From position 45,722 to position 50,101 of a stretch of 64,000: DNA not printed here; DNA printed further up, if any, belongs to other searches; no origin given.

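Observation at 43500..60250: About 17 kb lower-GC defence island without recognisable mobility genes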

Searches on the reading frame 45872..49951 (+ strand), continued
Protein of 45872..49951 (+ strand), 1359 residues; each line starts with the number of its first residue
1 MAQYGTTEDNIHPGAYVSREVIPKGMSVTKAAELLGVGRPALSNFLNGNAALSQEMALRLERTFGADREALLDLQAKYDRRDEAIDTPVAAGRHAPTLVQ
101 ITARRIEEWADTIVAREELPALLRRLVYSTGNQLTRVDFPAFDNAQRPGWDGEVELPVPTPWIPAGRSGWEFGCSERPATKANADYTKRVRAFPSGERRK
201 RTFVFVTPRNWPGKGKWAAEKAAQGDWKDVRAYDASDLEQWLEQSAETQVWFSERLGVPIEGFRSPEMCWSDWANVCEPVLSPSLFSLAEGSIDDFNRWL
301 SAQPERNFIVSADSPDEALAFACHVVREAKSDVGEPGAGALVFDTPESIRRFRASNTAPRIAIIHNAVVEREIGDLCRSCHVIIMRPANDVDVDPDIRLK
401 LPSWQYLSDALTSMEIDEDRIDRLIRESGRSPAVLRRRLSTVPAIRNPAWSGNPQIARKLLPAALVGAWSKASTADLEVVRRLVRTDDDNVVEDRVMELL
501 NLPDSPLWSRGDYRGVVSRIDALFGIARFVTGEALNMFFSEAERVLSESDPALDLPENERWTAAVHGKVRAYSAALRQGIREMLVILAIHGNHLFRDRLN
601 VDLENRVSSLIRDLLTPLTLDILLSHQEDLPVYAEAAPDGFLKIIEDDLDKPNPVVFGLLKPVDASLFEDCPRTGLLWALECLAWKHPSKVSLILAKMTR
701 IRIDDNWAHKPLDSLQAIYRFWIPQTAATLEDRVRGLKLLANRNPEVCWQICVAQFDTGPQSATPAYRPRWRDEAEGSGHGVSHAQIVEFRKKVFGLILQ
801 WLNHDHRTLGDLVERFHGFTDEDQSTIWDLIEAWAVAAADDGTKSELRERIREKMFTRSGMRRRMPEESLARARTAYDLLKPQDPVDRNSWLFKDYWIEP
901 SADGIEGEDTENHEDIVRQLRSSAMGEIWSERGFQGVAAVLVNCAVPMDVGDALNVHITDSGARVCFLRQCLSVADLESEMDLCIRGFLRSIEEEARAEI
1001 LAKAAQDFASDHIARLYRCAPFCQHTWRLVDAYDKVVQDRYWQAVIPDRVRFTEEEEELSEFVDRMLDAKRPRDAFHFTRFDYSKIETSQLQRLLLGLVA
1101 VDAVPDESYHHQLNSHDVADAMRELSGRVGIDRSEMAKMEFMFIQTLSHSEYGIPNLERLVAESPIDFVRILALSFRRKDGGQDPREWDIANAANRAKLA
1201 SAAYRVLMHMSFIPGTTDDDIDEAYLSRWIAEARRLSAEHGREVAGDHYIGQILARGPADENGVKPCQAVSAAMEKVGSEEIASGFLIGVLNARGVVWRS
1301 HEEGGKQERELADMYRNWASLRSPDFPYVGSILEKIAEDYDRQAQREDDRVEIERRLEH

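Call 38: search_solved_structures(query=window:45872-49951:+, max_evalue=0.01)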
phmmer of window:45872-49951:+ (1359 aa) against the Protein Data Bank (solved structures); distinct sequences matched with E-value up to 0.01: 11.
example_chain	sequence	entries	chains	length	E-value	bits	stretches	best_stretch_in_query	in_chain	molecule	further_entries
4mcx_A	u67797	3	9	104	3.6e-05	24.6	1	12-87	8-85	Antidote protein | Antitoxin HigA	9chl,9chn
6chv_A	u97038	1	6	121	5.2e-05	24.1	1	12-87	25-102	Antitoxin HigA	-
4mct_A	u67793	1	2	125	6.1e-05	23.9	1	12-87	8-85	Antidote protein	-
6cf1_A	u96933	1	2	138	7.5e-05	23.6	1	12-87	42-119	Antitoxin HigA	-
6f8s_A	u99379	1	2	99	0.0001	23.1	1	11-82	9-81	XRE family transcriptional regulator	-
2eby_A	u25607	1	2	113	0.00011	23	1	13-107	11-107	Putative HTH-type transcriptional regulator ybaQ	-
6f8h_A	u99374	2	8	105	0.00013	22.9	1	11-82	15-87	XRE family transcriptional regulator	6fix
3cec_A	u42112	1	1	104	0.0025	18.6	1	11-79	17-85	Putative antidote protein of plasmid maintenance system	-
3trb_A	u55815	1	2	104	0.0034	18.1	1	11-81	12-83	Virulence-associated protein I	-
5w5b_A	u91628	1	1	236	0.0081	16.9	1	351-447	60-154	HTH-type transcriptional regulator Cmr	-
5w5a_A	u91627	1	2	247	0.0089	16.7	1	351-447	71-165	HTH-type transcriptional regulator Cmr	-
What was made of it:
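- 45872..49951 (+): Giant 1359-aa protein: HigA-like HTH, then a putative nuclease-like domain, then a P-loop-fold domain without a Walker A motif, then about 900 aa of unknown fold. PDB HigA matches (call 38).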

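Call 40: find_related_loci(query=A4, collection=metagenome_contigs, flank=8000)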
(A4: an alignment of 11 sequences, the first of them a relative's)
Query A4 (1359 aa) in metagenome_contigs; peptide patterns used: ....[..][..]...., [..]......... (x = any residue, [..] = any of these).
600 stretches matched a pattern (row limit reached: there are more); 330 encode a relative of the query (tblastn E <= 1e-3); the best 80 are kept; 80 distinct loci.
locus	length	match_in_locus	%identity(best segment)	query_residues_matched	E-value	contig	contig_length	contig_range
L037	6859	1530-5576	61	11-1359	0e+0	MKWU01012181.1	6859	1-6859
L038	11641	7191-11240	59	7-1359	0e+0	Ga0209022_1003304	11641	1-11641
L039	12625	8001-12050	59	7-1359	0e+0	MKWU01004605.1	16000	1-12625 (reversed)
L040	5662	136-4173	50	14-1359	0e+0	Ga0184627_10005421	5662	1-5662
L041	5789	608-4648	51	12-1359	0e+0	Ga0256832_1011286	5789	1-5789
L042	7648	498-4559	50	7-1359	0e+0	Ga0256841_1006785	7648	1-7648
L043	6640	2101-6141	49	12-1357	0e+0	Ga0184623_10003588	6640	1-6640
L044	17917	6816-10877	49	8-1359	0e+0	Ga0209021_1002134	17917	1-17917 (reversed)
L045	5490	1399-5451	49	7-1357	0e+0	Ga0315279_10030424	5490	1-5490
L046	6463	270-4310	49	10-1357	0e+0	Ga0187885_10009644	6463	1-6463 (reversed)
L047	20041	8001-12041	50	12-1359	0e+0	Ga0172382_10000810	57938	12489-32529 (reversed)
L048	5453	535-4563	50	16-1359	0e+0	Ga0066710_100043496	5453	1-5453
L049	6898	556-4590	48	14-1359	0e+0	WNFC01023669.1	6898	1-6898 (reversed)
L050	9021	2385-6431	49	10-1359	0e+0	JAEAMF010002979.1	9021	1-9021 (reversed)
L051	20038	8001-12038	49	12-1359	0e+0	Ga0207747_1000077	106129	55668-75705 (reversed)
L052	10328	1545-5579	48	14-1359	0e+0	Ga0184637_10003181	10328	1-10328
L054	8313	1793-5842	49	12-1359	0e+0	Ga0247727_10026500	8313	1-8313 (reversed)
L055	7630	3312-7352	48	12-1359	0e+0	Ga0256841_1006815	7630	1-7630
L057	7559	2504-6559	47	11-1359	0e+0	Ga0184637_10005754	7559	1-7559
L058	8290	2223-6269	47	14-1359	0e+0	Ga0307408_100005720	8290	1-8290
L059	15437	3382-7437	46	6-1359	0e+0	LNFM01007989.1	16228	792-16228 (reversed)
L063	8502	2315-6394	47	1-1359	0e+0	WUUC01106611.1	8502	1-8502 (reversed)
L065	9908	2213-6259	47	14-1359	0e+0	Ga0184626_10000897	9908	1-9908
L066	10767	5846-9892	47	14-1359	0e+0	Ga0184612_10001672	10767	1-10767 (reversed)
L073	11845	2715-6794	47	3-1359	0e+0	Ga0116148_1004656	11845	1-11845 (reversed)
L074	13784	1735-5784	47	12-1359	0e+0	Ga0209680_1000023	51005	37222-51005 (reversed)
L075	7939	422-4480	47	5-1359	0e+0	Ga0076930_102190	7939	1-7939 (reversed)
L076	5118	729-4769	48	12-1359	0e+0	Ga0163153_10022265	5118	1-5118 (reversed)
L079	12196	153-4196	47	14-1359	0e+0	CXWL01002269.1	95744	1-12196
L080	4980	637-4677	46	12-1359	0e+0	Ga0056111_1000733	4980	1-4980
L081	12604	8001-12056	47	12-1359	0e+0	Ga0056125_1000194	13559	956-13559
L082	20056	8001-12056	47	12-1359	0e+0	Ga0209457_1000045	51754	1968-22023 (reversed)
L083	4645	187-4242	46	11-1359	0e+0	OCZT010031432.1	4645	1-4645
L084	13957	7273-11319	46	9-1359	0e+0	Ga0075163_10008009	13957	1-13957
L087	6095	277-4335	45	11-1359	0e+0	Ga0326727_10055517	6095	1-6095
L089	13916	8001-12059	45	11-1359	0e+0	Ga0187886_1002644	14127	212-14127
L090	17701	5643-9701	45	8-1359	0e+0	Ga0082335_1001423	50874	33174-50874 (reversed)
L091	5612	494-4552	45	8-1359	0e+0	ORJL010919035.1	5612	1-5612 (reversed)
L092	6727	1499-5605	45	1-1359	0e+0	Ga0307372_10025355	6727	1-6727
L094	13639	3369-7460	45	1-1359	0e+0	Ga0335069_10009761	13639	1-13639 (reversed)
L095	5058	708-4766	44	9-1359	0e+0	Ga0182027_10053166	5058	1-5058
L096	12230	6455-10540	46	1-1359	0e+0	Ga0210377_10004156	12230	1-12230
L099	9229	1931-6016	44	3-1359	0e+0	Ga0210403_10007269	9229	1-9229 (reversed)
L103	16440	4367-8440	43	7-1359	0e+0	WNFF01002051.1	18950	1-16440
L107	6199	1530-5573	46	11-1359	0e+0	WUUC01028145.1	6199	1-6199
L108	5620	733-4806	44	6-1359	0e+0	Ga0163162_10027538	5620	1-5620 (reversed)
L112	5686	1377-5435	43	11-1359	0e+0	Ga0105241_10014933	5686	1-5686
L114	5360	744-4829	42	7-1359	0e+0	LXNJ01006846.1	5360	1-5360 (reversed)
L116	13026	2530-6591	44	11-1359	0e+0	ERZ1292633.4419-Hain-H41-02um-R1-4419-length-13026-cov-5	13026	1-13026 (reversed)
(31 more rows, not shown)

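Call 51: search_protein_families(library=padloc, proteins=[L034:12471-13388:-, L035:17456-19024:+], max_evalue=0.001)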
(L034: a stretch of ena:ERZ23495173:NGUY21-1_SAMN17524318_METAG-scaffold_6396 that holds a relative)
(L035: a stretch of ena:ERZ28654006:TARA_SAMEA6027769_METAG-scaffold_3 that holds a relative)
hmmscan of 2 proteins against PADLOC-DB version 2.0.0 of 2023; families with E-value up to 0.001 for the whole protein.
L034:12471-13388:- (305 aa): 0 families

L035:17456-19024:+ (522 aa): 85 families (the best 25 are shown)
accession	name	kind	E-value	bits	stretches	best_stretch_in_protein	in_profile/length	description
PDLC04033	PD-T4-4_A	-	3.5e-32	110.2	2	317-452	259-388/460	-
PDLC04664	PDC-M47A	-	2.9e-27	93.7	2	305-445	243-377/461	-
PDLC03878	NsnB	-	7.9e-22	76.5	1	319-441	166-288/345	-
PDLC04032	PD-T4-4_A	-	1.3e-21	75.1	2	335-444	295-401/474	-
PDLC02979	AriA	-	1.7e-21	75.4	2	360-433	291-372/373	-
PDLC02980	AriA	-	2.7e-16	58.4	1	304-430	183-299/304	-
PDLC04710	PDC-M56A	-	2.3e-14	51.2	2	391-445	242-296/382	-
PDLC04214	HEC-02A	-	5.7e-13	46.9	1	323-438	177-286/338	-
PDLC00082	GajA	-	9.5e-11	38.8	1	393-434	376-418/694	AAA ATPase domain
PDLC02358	Old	-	4.3e-10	37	1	392-432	287-327/578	Old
PDLC00096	GajA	-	7.2e-10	36.2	1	392-431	291-334/630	AAA ATPase domain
PDLC04179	HEC-01A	-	8.4e-10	36.3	1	390-437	360-408/459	-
PDLC00091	GajA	-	8.8e-10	36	1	391-431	298-339/627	AAA ATPase domain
PDLC00063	GajA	-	9e-10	35.7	1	392-435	347-401/679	AAA ATPase domain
PDLC00065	GajA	-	1.1e-09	35.7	1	393-435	337-388/670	AAA ATPase domain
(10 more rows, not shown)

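Call 62: search_dna_similar(query=window:45872-49951:+, collection=plasmids, mode=protein, max_rows=15)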
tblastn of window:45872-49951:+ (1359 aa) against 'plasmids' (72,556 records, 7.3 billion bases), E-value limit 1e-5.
Records with a match: 97; places in all: 101; records where one place covers at least 80% of the query: 20.
Best place of each record, by identity: <60% 97.
By first word of the organism name: Rhizobium 10; Arsenophonus 10; Sphingobium 8; Novosphingobium 6; Sphingopyxis 5; Shewanella 4; Ralstonia 4; Croceicoccus 3; Paracoccus 2; Aminobacter 2; and 35 more.
By predicted mobility (MOB-suite, as given by PLSDB): non-mobilizable 44; conjugative 34; mobilizable 19.
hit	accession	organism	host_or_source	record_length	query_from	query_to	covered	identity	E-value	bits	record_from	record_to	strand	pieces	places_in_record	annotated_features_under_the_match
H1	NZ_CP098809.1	Ensifer adhaerens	whole organism,soil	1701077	6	1359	100%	39.4%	0e+0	843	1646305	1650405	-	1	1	none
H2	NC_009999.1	Shewanella baltica OS195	-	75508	12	1357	99%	37.3%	0e+0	826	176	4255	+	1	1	HigA family addiction module antitoxin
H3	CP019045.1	Halioglobus pacificus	Pure cultured ...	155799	11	1357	99%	36.3%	0e+0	822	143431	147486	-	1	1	record has no annotation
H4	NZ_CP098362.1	Paracoccus sp. TOH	cell cuture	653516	101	1356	92%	31.4%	1e-128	489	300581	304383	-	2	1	hypothetical protein (x2)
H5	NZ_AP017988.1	Aminobacter sp. SS-2016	Lotus japoicus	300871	88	1352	93%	28.8%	1e-109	391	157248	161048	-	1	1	helix-turn-helix transcriptional regulator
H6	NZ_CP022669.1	Rhizobium leguminosarum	single cell,root nodules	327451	101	1352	92%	28.5%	1e-113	403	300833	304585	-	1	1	helix-turn-helix transcriptional regulator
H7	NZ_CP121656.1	Rhizobium sp. CB3171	Calliandra calothyrsus,cell culture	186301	101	1352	92%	28.2%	3e-108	387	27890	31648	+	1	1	helix-turn-helix transcriptional regulator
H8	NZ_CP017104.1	Rhizobium gallicum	Phaseolus vulgaris,Whole ...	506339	101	1352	92%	27.9%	9e-108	385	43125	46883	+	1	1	helix-turn-helix transcriptional regulator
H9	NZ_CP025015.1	Rhizobium leguminosarum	Lotus corniculatus,Bacteria culture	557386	139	1352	89%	28.7%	2e-115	409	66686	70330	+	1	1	helix-turn-helix transcriptional regulator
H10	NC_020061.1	Rhizobium tropici CIAT 899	Phaseolus vulgaris root nodule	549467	131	1352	90%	28.3%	1e-101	367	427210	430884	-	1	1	helix-turn-helix transcriptional regulator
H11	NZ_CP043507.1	Acetobacter vaccinii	cell culture,blue berry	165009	139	1352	89%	28.3%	4e-86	319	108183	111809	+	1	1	helix-turn-helix transcriptional regulator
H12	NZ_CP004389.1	Thalassospira xiamenensis M-5 = DSM 17429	surface seawater from the sea close to ...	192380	101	1352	92%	26.9%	4e-91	334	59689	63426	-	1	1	helix-turn-helix transcriptional regulator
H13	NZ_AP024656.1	Arthrobacter sp. NicSoilB8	-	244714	26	1352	98%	25.4%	5e-86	318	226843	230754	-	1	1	helix-turn-helix domain-containing protein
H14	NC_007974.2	Cupriavidus metallidurans CH34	-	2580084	127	1352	90%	26.7%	1e-81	305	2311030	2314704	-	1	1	none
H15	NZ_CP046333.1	Cupriavidus metallidurans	sedimentation pond in a zinc factory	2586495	127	1352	90%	26.7%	1e-81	305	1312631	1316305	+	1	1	none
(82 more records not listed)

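Call 63: search_dna_similar(query=window:45872-49951:+, collection=phages, mode=protein, max_rows=10)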
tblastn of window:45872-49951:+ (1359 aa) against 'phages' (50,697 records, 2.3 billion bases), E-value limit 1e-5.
Records with a match: 1; places in all: 1; records where one place covers at least 80% of the query: 0.
Best place of each record, by identity: <60% 1.
By first word of the organism name: Bacteriophage 1.
By host as written in the record: - 1.
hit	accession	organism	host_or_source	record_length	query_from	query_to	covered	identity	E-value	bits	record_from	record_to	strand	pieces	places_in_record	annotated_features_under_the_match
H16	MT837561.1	Bacteriophage sp.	human fecal samples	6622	127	715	43%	22.9%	3e-18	97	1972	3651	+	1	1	record has no annotation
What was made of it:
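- Tried and rejected: The giant family is essentially absent from phage genomes, with 1 weak partial hit (call 63).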

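Call 64: get_annotated_region(hit=H2, flank=7000)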
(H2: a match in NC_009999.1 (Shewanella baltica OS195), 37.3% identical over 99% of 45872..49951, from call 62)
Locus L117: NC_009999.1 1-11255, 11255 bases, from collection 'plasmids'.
description: Shewanella baltica OS195 plasmid pS19502, complete sequence
organism: Shewanella baltica OS195 (NCBI taxid 399599)
taxonomy: Bacteria; Pseudomonadota; Gammaproteobacteria; Alteromonadales; Shewanellaceae; Shewanella; Shewanella baltica; Shewanella baltica OS195
host: -; source: -; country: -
typing (MOB-suite, as given by PLSDB): conjugative; relaxase MOBF; mating-pair formation MPF_F
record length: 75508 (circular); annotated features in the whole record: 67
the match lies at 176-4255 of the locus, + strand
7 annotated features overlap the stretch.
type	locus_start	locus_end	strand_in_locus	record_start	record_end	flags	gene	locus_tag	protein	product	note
CDS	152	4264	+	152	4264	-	-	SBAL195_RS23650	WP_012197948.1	HigA family addiction module antitoxin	-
CDS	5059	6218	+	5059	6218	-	-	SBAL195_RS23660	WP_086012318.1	IS3-like element ISSba3 family transposase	GO:0006313 - DNA transposition [Evidence IEA]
CDS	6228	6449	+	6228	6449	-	-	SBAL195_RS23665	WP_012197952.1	hypothetical protein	-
CDS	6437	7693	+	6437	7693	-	-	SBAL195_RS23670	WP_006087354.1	Y-family DNA polymerase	-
CDS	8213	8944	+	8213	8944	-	-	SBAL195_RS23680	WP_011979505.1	endonuclease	-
CDS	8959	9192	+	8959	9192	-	-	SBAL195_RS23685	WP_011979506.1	hypothetical protein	-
CDS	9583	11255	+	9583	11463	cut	-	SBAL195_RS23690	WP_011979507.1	ParB/RepB/Spo0J family partition protein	-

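Call 65: get_annotated_region(hit=H6, flank=6000)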
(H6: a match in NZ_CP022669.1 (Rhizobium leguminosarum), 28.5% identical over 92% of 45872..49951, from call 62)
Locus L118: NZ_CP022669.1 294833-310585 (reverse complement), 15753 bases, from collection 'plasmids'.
description: Rhizobium leguminosarum bv. viciae strain BIHB 1217 plasmid pPR4, complete sequence
organism: Rhizobium leguminosarum (NCBI taxid 387)
taxonomy: Bacteria; Pseudomonadota; Alphaproteobacteria; Hyphomicrobiales; Rhizobiaceae; Rhizobium; Rhizobium leguminosarum
host: -; source: single cell,root nodules; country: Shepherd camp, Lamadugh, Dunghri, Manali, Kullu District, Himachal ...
typing (MOB-suite, as given by PLSDB): conjugative; replicon rep_cluster_471; relaxase MOBQ; mating-pair formation MPF_T
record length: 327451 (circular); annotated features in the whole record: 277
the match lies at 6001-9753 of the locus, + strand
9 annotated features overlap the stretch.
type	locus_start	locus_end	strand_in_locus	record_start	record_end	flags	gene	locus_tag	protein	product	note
CDS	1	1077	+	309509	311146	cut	-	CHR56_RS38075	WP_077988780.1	Mu transposase C-terminal domain-containing protein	-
CDS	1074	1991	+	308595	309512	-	-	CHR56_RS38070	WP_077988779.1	TniB family NTP-binding protein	-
CDS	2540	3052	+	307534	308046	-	-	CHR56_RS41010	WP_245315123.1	hypothetical protein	-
CDS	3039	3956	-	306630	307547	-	-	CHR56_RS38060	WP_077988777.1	recombinase family protein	GO:0006310 - DNA recombination [Evidence IEA]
CDS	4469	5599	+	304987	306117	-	-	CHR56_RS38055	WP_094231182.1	RHE_PE00001 family protein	-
CDS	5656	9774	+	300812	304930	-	-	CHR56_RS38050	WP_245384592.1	helix-turn-helix transcriptional regulator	-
CDS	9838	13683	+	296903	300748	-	-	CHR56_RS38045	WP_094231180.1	hypothetical protein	-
CDS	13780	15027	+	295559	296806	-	-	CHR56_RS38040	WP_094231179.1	hypothetical protein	-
CDS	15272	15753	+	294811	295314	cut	-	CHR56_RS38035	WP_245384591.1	hypothetical protein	-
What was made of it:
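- The giant protein family occurs on conjugative plasmids (calls 62, 64, 65).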
